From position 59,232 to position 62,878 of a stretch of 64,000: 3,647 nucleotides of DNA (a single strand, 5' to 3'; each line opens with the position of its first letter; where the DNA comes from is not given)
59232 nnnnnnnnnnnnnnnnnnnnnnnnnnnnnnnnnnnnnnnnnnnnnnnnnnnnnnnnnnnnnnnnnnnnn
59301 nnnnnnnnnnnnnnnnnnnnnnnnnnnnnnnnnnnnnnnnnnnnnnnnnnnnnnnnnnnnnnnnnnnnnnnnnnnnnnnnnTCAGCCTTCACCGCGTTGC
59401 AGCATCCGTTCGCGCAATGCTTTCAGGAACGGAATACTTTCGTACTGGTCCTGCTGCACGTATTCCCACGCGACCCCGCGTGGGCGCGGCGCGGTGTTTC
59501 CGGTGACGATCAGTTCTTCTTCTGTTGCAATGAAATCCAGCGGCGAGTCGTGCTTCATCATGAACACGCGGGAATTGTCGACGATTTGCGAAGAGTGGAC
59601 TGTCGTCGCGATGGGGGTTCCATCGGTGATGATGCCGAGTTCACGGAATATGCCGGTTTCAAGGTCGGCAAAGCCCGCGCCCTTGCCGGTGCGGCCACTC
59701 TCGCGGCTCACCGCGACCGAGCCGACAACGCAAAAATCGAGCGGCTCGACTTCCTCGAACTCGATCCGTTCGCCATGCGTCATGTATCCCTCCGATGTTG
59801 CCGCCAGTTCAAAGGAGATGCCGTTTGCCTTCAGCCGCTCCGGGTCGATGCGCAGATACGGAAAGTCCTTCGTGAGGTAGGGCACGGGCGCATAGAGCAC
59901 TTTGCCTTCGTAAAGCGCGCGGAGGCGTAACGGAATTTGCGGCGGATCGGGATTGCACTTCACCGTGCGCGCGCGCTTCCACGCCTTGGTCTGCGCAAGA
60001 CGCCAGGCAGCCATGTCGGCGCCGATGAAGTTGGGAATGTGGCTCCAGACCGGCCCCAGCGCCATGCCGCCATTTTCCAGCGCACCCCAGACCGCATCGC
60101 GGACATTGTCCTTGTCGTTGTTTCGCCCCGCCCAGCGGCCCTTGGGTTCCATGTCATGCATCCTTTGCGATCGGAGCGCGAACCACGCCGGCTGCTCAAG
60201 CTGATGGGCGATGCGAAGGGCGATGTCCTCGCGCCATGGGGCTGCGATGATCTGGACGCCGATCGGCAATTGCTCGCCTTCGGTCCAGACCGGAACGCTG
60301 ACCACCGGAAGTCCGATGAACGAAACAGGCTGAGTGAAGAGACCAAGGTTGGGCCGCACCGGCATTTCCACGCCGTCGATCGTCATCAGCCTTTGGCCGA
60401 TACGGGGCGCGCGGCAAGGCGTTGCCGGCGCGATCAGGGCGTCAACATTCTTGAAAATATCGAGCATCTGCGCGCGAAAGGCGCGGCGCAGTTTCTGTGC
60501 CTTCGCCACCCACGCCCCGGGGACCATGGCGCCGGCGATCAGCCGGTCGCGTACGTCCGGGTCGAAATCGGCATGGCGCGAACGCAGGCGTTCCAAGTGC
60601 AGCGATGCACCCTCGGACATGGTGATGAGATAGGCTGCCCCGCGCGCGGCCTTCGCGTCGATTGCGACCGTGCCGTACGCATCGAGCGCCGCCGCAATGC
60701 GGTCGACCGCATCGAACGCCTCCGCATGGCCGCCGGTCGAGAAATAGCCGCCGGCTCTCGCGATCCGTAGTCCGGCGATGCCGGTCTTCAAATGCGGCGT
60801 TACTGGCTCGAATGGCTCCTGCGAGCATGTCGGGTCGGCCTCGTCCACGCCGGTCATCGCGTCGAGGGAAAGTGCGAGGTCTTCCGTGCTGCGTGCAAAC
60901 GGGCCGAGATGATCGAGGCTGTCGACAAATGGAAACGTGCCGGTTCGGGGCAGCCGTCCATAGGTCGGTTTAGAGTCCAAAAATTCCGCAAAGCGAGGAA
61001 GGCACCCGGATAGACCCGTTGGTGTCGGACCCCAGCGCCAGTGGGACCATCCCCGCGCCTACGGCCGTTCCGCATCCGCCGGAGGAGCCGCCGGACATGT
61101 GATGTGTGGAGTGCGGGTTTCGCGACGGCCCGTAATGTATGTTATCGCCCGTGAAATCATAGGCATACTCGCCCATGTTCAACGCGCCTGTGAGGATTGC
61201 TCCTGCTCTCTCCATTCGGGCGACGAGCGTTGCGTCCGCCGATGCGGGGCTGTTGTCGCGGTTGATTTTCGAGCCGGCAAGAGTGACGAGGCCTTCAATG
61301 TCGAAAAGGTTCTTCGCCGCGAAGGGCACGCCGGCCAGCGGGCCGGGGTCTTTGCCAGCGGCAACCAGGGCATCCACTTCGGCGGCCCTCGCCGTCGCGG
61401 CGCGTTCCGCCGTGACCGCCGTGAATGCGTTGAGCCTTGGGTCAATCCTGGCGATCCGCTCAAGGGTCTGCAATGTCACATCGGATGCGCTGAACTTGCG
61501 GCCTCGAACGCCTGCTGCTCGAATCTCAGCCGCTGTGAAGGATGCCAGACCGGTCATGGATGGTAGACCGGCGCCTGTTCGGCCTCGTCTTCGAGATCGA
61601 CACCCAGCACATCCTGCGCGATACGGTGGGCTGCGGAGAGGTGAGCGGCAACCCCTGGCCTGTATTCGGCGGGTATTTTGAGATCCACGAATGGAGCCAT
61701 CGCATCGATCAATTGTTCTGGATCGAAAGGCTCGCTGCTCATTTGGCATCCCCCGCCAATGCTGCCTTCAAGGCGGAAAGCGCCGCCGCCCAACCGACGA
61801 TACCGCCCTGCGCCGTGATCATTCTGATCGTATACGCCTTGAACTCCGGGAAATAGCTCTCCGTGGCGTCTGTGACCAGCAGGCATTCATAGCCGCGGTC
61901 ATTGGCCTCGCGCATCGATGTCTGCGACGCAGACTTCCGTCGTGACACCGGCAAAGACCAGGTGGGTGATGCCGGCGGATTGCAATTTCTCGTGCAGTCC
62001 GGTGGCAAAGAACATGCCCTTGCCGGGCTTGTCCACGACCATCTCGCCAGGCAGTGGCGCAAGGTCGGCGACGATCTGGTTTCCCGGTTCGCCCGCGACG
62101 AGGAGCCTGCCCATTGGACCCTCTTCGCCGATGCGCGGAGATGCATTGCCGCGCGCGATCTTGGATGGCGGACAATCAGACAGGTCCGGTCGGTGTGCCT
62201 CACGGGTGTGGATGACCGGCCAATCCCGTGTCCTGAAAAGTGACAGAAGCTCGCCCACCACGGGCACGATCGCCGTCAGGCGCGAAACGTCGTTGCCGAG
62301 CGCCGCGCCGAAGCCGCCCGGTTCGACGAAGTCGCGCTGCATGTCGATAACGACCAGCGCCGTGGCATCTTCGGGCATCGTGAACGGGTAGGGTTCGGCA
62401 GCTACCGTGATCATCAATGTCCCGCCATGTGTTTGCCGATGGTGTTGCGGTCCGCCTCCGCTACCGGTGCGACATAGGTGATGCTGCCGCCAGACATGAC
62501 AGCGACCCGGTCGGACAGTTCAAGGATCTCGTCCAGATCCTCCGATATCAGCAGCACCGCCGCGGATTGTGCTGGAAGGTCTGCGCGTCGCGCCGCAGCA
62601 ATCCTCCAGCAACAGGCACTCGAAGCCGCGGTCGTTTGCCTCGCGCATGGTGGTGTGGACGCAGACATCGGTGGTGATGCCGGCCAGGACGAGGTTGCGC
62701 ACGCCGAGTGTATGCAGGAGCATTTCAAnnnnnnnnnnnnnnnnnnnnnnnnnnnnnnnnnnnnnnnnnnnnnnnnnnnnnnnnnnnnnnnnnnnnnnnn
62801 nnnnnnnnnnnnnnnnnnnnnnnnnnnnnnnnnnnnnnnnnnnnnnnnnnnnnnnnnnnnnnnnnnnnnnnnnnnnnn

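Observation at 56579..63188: Cyanuric-acid/biuret lower-pathway cluster (BiuH-like x2, AtzG, AtzE, AtzH-like, GntR, AtzF) without a cyanuric acid hydrolase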

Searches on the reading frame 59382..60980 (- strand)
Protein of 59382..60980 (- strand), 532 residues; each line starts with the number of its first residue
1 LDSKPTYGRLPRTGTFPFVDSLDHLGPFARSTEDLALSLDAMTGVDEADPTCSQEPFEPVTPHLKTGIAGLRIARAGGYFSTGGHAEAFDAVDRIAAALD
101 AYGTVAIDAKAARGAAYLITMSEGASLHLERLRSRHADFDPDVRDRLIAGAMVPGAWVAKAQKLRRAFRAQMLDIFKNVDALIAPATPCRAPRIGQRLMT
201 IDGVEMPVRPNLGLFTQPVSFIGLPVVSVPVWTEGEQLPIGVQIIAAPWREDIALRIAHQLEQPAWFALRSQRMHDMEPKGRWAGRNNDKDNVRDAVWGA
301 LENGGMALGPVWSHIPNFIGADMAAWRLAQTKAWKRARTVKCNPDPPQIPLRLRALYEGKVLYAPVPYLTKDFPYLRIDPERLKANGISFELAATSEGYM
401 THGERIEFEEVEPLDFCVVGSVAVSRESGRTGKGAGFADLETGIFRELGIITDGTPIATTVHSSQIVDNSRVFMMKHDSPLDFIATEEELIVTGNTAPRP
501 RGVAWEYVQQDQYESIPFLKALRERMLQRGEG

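Call 3: search_protein_families(library=pfam, proteins=[window:59382-60980:-], max_evalue=0.01)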
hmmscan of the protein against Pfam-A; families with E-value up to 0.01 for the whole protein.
window:59382-60980:- (532 aa): 2 families
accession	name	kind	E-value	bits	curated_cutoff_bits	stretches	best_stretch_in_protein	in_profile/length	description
PF01425.27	Amidase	-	5.7e-36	125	27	1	4-252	168-442/445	Amidase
PF01812.26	5-FTHF_cyc-lig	-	6.9e-16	59.1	27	1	306-487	20-186/186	5-formyltetrahydrofolate cyclo-ligase family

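Call 4: search_protein_families(library=ncbifam, proteins=[window:59382-60980:-], max_evalue=0.01)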
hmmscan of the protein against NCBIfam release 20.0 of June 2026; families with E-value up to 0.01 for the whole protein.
window:59382-60980:- (532 aa): 24 families
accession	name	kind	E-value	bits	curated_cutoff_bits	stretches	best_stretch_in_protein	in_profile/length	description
NF006631.0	PRK09201.1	equivalog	2.8e-113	379.1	461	1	4-265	194-455/466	AtzE family amidohydrolase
TIGR02715.1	amido_AtzE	subfamily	2.5e-108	362.9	425.75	1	4-263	187-446/452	AtzE family amidohydrolase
TIGR00132.1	gatA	equivalog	1.5e-33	116.3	481.1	2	122-263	321-462/466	Asp-tRNA(Asn)/Glu-tRNA(Gln) amidotransferase subunit GatA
NF004815.0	PRK06169.1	equivalog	4.2e-27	94.8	506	1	4-265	197-459/471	amidase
NF005565.0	PRK07235.1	subfamily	8.1e-27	94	545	2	3-104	208-311/506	amidase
NF006043.0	PRK08186.1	subfamily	2.2e-21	75.9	487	1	4-300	189-479/600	allophanate hydrolase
NF005686.0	PRK07486.1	subfamily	1.7e-19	69.9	465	1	4-268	201-476/486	amidase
NF004816.0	PRK06170.1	equivalog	6.9e-19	67.8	503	1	4-263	197-480/493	amidase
TIGR02713.1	allophanate_hyd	equivalog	1.3e-17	63.5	511.05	1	4-304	152-450/563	allophanate hydrolase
NF004717.0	PRK06061.1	equivalog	3.4e-17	62.3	498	1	4-274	201-477/483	amidase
NF004622.0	PRK05962.1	equivalog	1.7e-16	60.1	463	1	4-263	175-426/431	amidase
NF005460.0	PRK07056.1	subfamily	1.8e-16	60.2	447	1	4-263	200-451/457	amidase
NF005688.0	PRK07488.1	equivalog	7.1e-16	58.2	532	1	4-263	196-464/474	indoleacetamide hydrolase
NF006006.0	PRK08137.1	equivalog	1.1e-15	57.5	534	1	4-117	228-342/529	amidase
NF006169.0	PRK08310.1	equivalog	1.3e-15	57.8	391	1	4-262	149-391/395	amidase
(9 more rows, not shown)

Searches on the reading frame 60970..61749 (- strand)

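Call 3: search_protein_families(library=pfam, proteins=[window:60970-61749:-], max_evalue=0.01)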
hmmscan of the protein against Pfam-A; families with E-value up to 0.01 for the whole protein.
window:60970-61749:- (259 aa): 1 family
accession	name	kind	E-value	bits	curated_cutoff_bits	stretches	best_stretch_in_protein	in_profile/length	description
PF01425.27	Amidase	-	1.2e-51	176.6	27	1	90-259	1-167/445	Amidase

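Call 4: search_protein_families(library=ncbifam, proteins=[window:60970-61749:-], max_evalue=0.01)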
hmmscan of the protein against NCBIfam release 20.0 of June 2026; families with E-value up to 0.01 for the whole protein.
window:60970-61749:- (259 aa): 26 families (the best 25 are shown)
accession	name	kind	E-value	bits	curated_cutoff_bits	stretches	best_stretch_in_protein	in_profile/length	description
NF006631.0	PRK09201.1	equivalog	1.1e-84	284.9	461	1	69-259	5-193/466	AtzE family amidohydrolase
TIGR02715.1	amido_AtzE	subfamily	5.6e-83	279.4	425.75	1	78-259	6-186/452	AtzE family amidohydrolase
NF005688.0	PRK07488.1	equivalog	7.6e-47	160.3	532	1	67-259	7-195/474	indoleacetamide hydrolase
NF005460.0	PRK07056.1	subfamily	1.4e-45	156.1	447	1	81-258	17-198/457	amidase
NF005687.0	PRK07487.1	subfamily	5.3e-45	154.1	428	1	70-259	7-193/468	amidase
NF004766.0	PRK06102.1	equivalog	2.8e-43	148.7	559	1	87-258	23-194/455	amidase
NF004815.0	PRK06169.1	equivalog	3e-43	148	506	1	65-259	4-196/471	amidase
NF004816.0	PRK06170.1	equivalog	2.4e-41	141.9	503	1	69-258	9-195/493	amidase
NF009119.0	PRK12470.1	equivalog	4.1e-41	141.5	498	1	66-259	4-192/462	amidase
NF005686.0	PRK07486.1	subfamily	1.7e-40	139.2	465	1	69-259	12-200/486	amidase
TIGR00132.1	gatA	equivalog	1.7e-38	132.6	481.1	1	83-259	7-178/466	Asp-tRNA(Asn)/Glu-tRNA(Gln) amidotransferase subunit GatA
NF004622.0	PRK05962.1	equivalog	9.6e-37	126.8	463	1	95-258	11-173/431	amidase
NF004717.0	PRK06061.1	equivalog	1.6e-36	126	498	1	81-258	26-199/483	amidase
NF006169.0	PRK08310.1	equivalog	5.8e-36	124.7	391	1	131-259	19-148/395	amidase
NF005450.0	PRK07042.1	equivalog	5.1e-35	120.8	458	1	66-259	2-192/464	amidase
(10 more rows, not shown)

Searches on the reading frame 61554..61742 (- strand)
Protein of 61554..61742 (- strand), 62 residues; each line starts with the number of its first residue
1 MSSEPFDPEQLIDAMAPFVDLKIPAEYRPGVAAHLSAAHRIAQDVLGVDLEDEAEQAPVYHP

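Call 3: search_protein_families(library=pfam, proteins=[window:61554-61742:-], max_evalue=0.01)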
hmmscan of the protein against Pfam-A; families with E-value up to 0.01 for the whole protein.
window:61554-61742:- (62 aa): 1 family
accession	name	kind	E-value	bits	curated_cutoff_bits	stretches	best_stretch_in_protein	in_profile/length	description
PF13318.11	AtzG-like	-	5.6e-14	52.7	24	1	12-60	2-50/50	1-carboxybiuret hydrolase subunit AtzG-like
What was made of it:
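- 61554..61742 (-): atzG, small AtzE partner subunit, 62 aa. Its stop overlaps the atzE start (ATGA). PF13318 AtzG-like 52.7 bits (cut-off 24) (call 3).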

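Call 4: search_protein_families(library=ncbifam, proteins=[window:61554-61742:-], max_evalue=0.01)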
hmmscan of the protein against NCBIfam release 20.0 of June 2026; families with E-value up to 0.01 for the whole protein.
window:61554-61742:- (62 aa): 0 families

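Call 49: search_solved_structures(query=window:61554-61742:-, max_evalue=1, show_alignments=1)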
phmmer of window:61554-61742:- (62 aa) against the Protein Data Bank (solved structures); distinct sequences matched with E-value up to 1: 0.
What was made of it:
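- On AtzE-AtzG (1-carboxybiuret hydrolase): No PDB sequence match was found (call 49).
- Tried and rejected: No match (call 49), so membership rests on Pfam.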

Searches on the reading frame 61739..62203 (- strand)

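Call 3: search_protein_families(library=pfam, proteins=[window:61739-62203:-], max_evalue=0.01)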
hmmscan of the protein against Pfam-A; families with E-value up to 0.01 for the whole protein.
window:61739-62203:- (154 aa): 1 family
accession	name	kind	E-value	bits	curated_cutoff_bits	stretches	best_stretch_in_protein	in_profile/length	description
PF00857.26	Isochorismatase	-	1.5e-05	25.6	27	1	95-136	129-170/175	Isochorismatase domain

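Call 4: search_protein_families(library=ncbifam, proteins=[window:61739-62203:-], max_evalue=0.01)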
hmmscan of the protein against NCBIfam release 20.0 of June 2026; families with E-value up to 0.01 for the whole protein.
window:61739-62203:- (154 aa): 1 family
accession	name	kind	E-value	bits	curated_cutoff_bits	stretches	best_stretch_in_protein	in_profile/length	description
NF050097.1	BiurAmidohydBiuH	equivalog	2.3e-12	46.8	370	1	94-149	166-221/221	biuret amidohydrolase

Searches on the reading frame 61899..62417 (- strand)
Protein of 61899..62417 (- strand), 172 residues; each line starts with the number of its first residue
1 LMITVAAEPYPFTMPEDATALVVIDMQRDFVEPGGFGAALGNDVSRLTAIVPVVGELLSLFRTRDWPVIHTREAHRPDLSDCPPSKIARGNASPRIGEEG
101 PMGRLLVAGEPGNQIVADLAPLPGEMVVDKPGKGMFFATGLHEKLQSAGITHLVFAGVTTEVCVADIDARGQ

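Call 3: search_protein_families(library=pfam, proteins=[window:61899-62417:-], max_evalue=0.01)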
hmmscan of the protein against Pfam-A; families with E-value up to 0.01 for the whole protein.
window:61899-62417:- (172 aa): 1 family
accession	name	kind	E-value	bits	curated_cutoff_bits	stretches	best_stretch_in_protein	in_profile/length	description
PF00857.26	Isochorismatase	-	1.6e-29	103.6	27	1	19-165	1-128/175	Isochorismatase domain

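Call 4: search_protein_families(library=ncbifam, proteins=[window:61899-62417:-], max_evalue=0.01)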
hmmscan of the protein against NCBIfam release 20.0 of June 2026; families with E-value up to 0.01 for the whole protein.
window:61899-62417:- (172 aa): 4 families
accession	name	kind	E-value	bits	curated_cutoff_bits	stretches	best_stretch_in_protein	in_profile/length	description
NF050097.1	BiurAmidohydBiuH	equivalog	6e-52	176.3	370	1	8-165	4-166/221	biuret amidohydrolase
TIGR03614.1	RutB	equivalog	7.6e-20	71.5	377.95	1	5-165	2-166/226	pyrimidine utilization protein B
NF008517.0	PRK11440.1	equivalog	2.1e-05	24.5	195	1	17-165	7-136/188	hydrolase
NF008623.0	PRK11609.1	equivalog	5.8e-05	23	174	0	19-75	4-54/213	bifunctional nicotinamidase/pyrazinamidase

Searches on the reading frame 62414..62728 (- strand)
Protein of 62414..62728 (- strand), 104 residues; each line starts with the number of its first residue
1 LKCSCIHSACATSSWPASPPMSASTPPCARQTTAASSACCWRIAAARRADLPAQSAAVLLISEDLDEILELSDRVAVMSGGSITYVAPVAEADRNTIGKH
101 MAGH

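Call 3: search_protein_families(library=pfam, proteins=[window:62414-62728:-], max_evalue=0.01)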
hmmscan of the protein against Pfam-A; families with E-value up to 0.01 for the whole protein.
window:62414-62728:- (104 aa): 0 families

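Call 4: search_protein_families(library=ncbifam, proteins=[window:62414-62728:-], max_evalue=0.01)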
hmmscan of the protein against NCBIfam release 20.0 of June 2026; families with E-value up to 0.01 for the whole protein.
window:62414-62728:- (104 aa): 19 families
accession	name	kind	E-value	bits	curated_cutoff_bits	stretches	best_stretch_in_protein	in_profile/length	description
NF047930.1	ABC_ATP_B6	equivalog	1.9e-10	40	670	1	46-103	453-510/510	putative B6 ABC transporter ATP-binding protein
NF011967.0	PRK15439.1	equivalog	8.6e-08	31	586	1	51-97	449-495/510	autoinducer 2 ABC transporter ATP-binding protein LsrA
NF008442.0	PRK11288.1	equivalog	2.7e-06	25.9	689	1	51-96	445-490/504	L-arabinose ABC transporter ATP-binding protein AraG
NF040905.2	GguA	equivalog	7.1e-06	24.7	810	1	50-100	449-499/500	multiple monosaccharide ABC transporter ATP-binding protein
NF010069.0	PRK13549.1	equivalog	0.0001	20.9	699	1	50-84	450-484/513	xylose ABC transporter ATP-binding protein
NF007253.0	PRK09700.1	equivalog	0.00077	18.2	772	1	54-102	194-242/510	D-allose ABC transporter ATP-binding protein AlsA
TIGR01186.1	proV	subfamily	0.00095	18.4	326.6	1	57-89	182-214/363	betaine/proline/choline family ABC transporter ATP-binding protein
NF008215.0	PRK10982.1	equivalog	0.001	17.8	828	1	50-97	451-498/506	galactose/methyl galactoside ABC transporter ATP-binding protein MglA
NF008030.0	PRK10762.1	equivalog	0.0013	17.5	745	1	54-95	444-485/501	ribose ABC transporter ATP-binding protein RbsA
TIGR02633.1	xylG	equivalog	0.002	16.7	723.65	1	51-83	449-481/500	D-xylose ABC transporter ATP-binding protein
TIGR03415.1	ABC_choXWV_ATP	equivalog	0.0025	16.8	483.75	1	57-85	217-245/382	choline ABC transporter ATP-binding protein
TIGR02770.1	nickel_nikD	equivalog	0.0027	17.1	318.7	1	54-90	175-211/230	nickel import ATP-binding protein NikD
TIGR04521.1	ECF_ATPase_2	equivalog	0.0028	16.8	330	1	54-87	194-227/279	energy-coupling factor transporter ATPase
NF007480.0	PRK10070.1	equivalog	0.003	16.5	444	1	56-89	216-249/400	glycine betaine/L-proline ABC transporter ATP-binding protein ProV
TIGR02142.1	modC_ABC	equivalog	0.0033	16.7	285.05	1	58-93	185-220/353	molybdenum ABC transporter ATP-binding protein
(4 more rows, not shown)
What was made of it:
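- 62414..62587 (-): 3' remnant (about 55-60 codons) of the BMP-type ABC transporter ATPase gene. The rest was lost in the 1,479-bp deletion. NCBIfam ABC ATPase C-terminal matches (call 4).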
